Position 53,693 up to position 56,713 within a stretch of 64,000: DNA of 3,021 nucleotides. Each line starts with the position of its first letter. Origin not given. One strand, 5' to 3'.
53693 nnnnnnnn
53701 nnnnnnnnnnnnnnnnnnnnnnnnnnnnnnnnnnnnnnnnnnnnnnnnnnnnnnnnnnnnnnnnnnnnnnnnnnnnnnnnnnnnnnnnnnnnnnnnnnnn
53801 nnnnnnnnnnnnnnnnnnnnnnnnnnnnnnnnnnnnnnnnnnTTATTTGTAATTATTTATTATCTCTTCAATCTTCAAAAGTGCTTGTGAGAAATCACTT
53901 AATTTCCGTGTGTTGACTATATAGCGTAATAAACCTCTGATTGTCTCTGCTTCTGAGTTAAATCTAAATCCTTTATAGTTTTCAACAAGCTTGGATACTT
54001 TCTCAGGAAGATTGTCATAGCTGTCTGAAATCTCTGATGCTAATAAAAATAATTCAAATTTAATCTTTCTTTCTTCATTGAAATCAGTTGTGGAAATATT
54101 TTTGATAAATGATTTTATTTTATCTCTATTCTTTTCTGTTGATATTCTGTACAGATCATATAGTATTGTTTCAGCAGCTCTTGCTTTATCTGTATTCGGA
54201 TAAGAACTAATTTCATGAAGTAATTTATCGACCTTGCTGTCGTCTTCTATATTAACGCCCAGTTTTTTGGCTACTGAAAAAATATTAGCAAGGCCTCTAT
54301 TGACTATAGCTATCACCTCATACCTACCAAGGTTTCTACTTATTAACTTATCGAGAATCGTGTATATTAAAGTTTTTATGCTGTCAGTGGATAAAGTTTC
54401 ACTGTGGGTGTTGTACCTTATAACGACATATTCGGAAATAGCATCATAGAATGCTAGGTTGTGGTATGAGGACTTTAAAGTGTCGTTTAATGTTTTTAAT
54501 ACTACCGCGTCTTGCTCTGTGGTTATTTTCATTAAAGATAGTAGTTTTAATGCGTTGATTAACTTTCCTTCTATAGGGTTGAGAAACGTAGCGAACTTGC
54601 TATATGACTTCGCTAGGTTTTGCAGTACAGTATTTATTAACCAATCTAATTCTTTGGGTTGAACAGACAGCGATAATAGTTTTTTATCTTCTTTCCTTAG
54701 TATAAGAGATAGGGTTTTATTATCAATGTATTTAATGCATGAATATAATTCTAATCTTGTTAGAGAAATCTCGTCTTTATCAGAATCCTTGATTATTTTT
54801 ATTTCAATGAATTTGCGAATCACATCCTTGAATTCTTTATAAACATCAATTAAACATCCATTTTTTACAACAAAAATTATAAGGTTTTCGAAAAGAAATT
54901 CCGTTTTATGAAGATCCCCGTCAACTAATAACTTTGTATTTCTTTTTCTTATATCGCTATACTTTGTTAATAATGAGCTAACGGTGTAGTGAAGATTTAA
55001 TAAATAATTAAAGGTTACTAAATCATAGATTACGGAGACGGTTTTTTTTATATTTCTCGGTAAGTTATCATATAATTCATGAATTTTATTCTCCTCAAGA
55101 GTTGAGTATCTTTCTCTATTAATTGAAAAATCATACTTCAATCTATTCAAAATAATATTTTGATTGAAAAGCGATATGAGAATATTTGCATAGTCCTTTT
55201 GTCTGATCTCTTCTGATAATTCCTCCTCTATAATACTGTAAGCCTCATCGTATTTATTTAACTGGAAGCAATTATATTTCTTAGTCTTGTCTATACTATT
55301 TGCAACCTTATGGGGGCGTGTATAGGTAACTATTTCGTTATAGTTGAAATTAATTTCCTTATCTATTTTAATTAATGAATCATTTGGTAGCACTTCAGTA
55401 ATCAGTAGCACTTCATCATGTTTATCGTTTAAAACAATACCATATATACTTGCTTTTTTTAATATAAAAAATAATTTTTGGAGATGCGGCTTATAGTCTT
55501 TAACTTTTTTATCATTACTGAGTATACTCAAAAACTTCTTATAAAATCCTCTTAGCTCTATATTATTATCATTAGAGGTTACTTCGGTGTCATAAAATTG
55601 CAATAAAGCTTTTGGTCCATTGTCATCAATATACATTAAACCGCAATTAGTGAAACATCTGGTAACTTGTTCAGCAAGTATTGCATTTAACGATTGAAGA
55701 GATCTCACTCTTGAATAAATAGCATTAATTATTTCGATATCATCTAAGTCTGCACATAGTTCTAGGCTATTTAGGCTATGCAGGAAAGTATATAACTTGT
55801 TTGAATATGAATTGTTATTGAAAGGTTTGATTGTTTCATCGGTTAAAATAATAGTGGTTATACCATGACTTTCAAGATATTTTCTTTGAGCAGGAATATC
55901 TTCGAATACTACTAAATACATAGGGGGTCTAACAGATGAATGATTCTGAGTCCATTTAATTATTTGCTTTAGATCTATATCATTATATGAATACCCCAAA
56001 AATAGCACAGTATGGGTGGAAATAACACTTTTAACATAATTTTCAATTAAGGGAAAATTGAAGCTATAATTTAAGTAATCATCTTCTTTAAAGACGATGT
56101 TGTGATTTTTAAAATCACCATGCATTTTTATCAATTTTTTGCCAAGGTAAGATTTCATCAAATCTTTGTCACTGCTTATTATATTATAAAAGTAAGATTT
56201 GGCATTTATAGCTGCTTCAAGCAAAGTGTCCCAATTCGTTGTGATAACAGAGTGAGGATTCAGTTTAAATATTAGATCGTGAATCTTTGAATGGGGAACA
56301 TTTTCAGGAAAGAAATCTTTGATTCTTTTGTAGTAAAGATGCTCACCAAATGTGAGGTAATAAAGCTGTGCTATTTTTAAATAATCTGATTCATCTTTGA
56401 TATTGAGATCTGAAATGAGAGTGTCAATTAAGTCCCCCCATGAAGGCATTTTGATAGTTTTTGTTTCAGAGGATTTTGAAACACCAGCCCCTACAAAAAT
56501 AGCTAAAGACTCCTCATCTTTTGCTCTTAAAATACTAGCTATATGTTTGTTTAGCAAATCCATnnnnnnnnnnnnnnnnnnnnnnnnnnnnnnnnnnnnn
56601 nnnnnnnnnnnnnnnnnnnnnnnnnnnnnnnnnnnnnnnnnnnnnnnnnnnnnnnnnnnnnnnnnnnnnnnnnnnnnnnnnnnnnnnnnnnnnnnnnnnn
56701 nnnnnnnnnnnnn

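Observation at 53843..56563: Single 906-aa SIR2-domain protein as the only cargo in the P4 satellite cos-to-int slot: candidate antiphage defence gene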

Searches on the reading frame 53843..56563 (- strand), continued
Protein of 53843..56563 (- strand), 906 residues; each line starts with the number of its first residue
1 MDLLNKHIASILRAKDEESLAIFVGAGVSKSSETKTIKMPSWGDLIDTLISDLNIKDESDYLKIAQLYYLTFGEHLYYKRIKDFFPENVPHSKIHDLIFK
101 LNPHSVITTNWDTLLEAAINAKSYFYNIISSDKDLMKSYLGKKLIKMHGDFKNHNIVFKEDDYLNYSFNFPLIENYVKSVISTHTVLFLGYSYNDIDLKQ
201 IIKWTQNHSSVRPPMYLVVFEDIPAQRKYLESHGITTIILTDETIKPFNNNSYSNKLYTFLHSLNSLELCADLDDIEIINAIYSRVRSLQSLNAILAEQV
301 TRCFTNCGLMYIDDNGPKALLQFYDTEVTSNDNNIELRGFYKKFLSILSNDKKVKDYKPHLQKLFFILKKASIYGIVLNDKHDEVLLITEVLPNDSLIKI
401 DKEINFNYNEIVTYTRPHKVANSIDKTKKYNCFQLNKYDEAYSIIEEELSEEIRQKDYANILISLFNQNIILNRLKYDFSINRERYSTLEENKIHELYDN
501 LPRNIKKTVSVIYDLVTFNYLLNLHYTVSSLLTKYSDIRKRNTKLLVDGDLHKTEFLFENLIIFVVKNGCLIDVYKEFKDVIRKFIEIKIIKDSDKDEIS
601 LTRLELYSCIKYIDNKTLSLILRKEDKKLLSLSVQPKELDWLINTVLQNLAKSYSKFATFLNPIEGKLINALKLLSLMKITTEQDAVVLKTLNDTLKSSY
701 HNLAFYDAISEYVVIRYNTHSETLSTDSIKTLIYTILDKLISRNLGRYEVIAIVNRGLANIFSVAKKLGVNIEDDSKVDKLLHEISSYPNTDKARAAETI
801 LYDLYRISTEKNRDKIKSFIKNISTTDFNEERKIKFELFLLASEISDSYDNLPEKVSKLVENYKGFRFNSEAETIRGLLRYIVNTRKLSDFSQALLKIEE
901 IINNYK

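Call 93: list_cluster_members(proteins=[P0121, P0122, P0123, P0124, P0125, P0131, P0160, P0228, P0246, P0252])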
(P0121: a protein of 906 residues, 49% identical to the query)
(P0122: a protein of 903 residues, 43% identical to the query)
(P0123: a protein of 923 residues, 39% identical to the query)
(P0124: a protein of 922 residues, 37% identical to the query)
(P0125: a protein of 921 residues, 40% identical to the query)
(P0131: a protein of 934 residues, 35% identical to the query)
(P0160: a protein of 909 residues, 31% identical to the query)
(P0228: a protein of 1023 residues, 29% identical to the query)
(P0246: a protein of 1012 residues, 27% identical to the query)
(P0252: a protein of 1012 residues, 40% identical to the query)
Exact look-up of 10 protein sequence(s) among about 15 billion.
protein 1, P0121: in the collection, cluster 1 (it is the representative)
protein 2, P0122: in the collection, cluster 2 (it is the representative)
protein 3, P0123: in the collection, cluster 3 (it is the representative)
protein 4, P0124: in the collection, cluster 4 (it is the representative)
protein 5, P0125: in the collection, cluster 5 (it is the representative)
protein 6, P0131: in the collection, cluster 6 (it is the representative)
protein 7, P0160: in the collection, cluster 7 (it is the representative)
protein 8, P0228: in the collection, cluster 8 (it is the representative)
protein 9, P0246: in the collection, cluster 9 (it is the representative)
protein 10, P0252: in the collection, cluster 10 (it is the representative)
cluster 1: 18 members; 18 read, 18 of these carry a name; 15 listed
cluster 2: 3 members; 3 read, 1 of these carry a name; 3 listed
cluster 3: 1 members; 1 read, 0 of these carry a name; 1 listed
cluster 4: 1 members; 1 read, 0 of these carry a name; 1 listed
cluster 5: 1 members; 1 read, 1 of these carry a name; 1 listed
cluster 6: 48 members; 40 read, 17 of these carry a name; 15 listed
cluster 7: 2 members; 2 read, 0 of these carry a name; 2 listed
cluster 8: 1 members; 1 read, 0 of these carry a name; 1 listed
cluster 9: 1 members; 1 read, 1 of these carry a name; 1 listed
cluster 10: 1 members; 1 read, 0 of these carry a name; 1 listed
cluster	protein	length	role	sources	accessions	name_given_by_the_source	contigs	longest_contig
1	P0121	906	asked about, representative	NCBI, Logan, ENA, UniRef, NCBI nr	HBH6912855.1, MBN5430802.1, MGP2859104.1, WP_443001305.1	SIR2 family protein [Serratia marcescens] | SIR2 family protein n=1 Tax=Serratia marcescens TaxID=615 RepID=UPI001C3C11F6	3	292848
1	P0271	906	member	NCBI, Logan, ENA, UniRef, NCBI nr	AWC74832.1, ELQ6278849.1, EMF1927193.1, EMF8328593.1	hypothetical protein CLM65_21490 [Serratia marcescens] | SIR2 family protein n=4 Tax=Serratia marcescens TaxID=615 RepID=UPI000A190EB2 | SIR2 family protein [Serratia marcescens]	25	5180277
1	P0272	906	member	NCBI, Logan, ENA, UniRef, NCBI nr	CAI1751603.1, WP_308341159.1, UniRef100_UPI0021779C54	Uncharacterised protein [Serratia marcescens] | SIR2 family protein n=4 Tax=Serratia marcescens TaxID=615 RepID=UPI0021779C54 | SIR2 family protein [Serratia marcescens]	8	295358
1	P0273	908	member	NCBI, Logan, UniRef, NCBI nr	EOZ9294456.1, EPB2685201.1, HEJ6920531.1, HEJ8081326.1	SIR2 family protein [Serratia marcescens] | SIR2 family protein n=1 Tax=Serratia marcescens TaxID=615 RepID=UPI0018D5FCCC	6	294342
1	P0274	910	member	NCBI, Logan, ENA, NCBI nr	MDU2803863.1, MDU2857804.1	MAG: SIR2 family protein [Serratia marcescens] | SIR2 family protein [Serratia marcescens]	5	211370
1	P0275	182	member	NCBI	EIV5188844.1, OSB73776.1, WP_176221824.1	hypothetical protein B7L73_22270, partial [Serratia marcescens]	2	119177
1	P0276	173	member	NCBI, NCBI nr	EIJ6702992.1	SIR2 family protein, partial [Serratia marcescens] | SIR2 family protein [Serratia marcescens]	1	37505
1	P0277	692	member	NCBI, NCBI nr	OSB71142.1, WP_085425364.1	hypothetical protein [Serratia marcescens]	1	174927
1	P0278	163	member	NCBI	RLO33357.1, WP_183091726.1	SIR2 family protein, partial [Serratia marcescens]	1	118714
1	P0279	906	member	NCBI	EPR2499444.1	SIR2 family protein [Serratia marcescens]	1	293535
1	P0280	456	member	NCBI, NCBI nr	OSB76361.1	hypothetical protein B7L73_20090 [Serratia marcescens]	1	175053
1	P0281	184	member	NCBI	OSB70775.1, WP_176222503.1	SIR2 family protein, partial [Serratia marcescens]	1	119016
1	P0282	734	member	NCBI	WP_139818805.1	SIR2 family protein, partial [Serratia marcescens]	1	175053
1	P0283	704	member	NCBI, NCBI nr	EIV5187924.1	hypothetical protein L8961_003850, partial [Serratia marcescens] | hypothetical protein [Serratia marcescens]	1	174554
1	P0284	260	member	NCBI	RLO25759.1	hypothetical protein CLM64_24225, partial [Serratia marcescens]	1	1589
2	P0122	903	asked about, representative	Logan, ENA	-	-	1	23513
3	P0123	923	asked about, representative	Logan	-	-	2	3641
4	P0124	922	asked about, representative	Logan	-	-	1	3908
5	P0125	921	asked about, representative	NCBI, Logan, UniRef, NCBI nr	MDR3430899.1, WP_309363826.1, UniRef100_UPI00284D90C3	MAG: SIR2 family protein [Rouxiella aceris] | SIR2 family protein n=1 Tax=Rouxiella aceris TaxID=2703884 RepID=UPI00284D90C3 | SIR2 family protein [Rouxiella aceris]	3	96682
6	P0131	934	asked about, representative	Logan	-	-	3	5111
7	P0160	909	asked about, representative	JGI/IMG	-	-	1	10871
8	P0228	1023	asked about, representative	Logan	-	-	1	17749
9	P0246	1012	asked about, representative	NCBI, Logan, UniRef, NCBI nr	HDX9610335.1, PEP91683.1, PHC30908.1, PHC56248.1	hypothetical protein COE95_14275 [Bacillus toyonensis] | SIR2 family protein n=1 Tax=Bacillus toyonensis TaxID=155322 RepID=UPI000BF63C19 | SIR2 family protein [Bacillus toyonensis]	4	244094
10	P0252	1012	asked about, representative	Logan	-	-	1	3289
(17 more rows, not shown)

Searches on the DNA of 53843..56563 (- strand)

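Call 9: search_dna_similar(query=window:53843-56563:-, collection=ecoli_genomes, mode=near, max_rows=20)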
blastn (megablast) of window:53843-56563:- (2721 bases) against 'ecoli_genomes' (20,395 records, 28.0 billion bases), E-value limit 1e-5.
Records with a match: 31; places in all: 31; records where one place covers at least 80% of the query: 31.
Genomes with a match: 31 of 5426; with a place that covers at least 80% of the query: 31. Places per genome that has any: lowest 1, median 1, highest 1. On chromosomes: 31 places; on plasmids: 0.
Best place of each record, by identity: >=99% 31.
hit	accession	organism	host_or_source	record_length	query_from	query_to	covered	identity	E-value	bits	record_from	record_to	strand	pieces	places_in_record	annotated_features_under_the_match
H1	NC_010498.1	Escherichia coli SMS-3-5 strain SMS-3-5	-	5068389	1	2721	100%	100.0%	0e+0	5025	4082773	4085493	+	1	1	SIR2 family protein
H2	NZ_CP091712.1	Escherichia coli strain KFu014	river water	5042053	1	2721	100%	100.0%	0e+0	5025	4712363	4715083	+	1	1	SIR2 family protein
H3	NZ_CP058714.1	Escherichia coli strain M172-1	Manis javanica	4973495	1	2721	100%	100.0%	0e+0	5025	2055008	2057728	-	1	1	SIR2 family protein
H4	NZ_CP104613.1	Escherichia coli strain AHM8C212RI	chicken feces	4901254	1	2721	100%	100.0%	0e+0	5025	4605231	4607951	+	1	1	SIR2 family protein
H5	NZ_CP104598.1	Escherichia coli strain AHM8C160RI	chicken feces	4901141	1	2721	100%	100.0%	0e+0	5025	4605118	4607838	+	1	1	SIR2 family protein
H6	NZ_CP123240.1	Escherichia coli strain YZLc1-3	chicken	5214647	1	2721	100%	100.0%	0e+0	5025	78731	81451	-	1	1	SIR2 family protein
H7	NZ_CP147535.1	Escherichia coli strain GN03551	Homo sapiens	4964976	1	2721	100%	100.0%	0e+0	5025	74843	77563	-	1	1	SIR2 family protein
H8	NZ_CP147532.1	Escherichia coli strain GN03139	Homo sapiens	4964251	1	2721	100%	100.0%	0e+0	5025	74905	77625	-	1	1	SIR2 family protein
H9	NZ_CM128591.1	Escherichia coli strain 200112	Homo sapiens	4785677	1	2721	100%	100.0%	0e+0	5025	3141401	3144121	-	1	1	SIR2 family protein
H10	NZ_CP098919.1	Escherichia coli strain CUVET17-1418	Canis lupus familiaris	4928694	1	2721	100%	100.0%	0e+0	5025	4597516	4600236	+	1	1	SIR2 family protein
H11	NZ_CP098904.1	Escherichia coli strain CUVET19-1396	Canis lupus familiaris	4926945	1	2721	100%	100.0%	0e+0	5025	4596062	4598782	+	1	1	SIR2 family protein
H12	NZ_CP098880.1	Escherichia coli strain CUVET19-1993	Canis lupus familiaris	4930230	1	2721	100%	100.0%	0e+0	5025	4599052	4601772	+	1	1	SIR2 family protein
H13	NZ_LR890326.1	Escherichia coli strain MINF_1A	Homo sapiens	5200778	1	2721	100%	100.0%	0e+0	5025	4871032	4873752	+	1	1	SIR2 family protein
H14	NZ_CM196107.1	Escherichia coli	urban waste bin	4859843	1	2721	100%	100.0%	0e+0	5025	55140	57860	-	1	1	SIR2 family protein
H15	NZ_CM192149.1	Escherichia coli strain Ec-U3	Homo sapiens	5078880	1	2721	100%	100.0%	0e+0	5025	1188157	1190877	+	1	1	SIR2 family protein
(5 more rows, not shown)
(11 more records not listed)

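Call 10: get_annotated_region(hit=H1, flank=14000)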
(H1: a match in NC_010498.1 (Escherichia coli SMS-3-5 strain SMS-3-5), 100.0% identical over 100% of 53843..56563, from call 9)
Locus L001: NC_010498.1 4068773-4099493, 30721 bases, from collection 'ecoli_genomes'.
description: Escherichia coli SMS-3-5, complete sequence
organism: Escherichia coli SMS-3-5 strain SMS-3-5 (NCBI taxid 439855)
replicon: chromosome; assembly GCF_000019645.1
host: -; source: -; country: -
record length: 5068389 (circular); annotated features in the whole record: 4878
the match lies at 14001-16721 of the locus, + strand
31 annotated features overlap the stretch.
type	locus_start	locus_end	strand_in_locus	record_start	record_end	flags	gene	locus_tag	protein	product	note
CDS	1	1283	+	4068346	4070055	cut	yicH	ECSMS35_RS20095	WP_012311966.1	AsmA family protein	-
CDS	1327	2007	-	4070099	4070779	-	-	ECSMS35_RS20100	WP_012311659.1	D-lyxose/D-mannose family sugar isomerase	-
CDS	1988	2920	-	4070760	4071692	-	-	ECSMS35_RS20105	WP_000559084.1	ROK family protein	-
CDS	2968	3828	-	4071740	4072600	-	-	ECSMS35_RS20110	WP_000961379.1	ketose-bisphosphate aldolase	-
CDS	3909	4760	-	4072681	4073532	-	-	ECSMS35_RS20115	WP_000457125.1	class II fructose-bisphosphate aldolase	-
CDS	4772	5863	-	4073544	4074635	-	-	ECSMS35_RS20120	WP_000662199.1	PTS fructose transporter subunit IIC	-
CDS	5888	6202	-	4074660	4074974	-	-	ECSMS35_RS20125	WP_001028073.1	PTS fructose transporter subunit IIB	-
CDS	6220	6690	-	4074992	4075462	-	-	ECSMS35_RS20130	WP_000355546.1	PTS sugar transporter subunit IIA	-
CDS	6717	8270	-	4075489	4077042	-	-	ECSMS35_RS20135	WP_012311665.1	BglG family transcription antiterminator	-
CDS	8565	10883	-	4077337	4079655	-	yicI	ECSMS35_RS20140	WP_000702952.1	alpha-xylosidase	-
CDS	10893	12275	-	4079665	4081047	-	yicJ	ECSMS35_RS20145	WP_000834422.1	glycoside-pentoside-hexuronide family transporter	-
tRNA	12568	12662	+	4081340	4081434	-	-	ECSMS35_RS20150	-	tRNA-Sec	-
CDS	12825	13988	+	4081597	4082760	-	-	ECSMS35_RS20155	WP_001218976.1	tyrosine-type recombinase/integrase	-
CDS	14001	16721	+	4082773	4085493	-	-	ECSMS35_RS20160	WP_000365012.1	SIR2 family protein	-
CDS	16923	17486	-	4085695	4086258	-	-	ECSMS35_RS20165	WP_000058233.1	phage polarity suppression protein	-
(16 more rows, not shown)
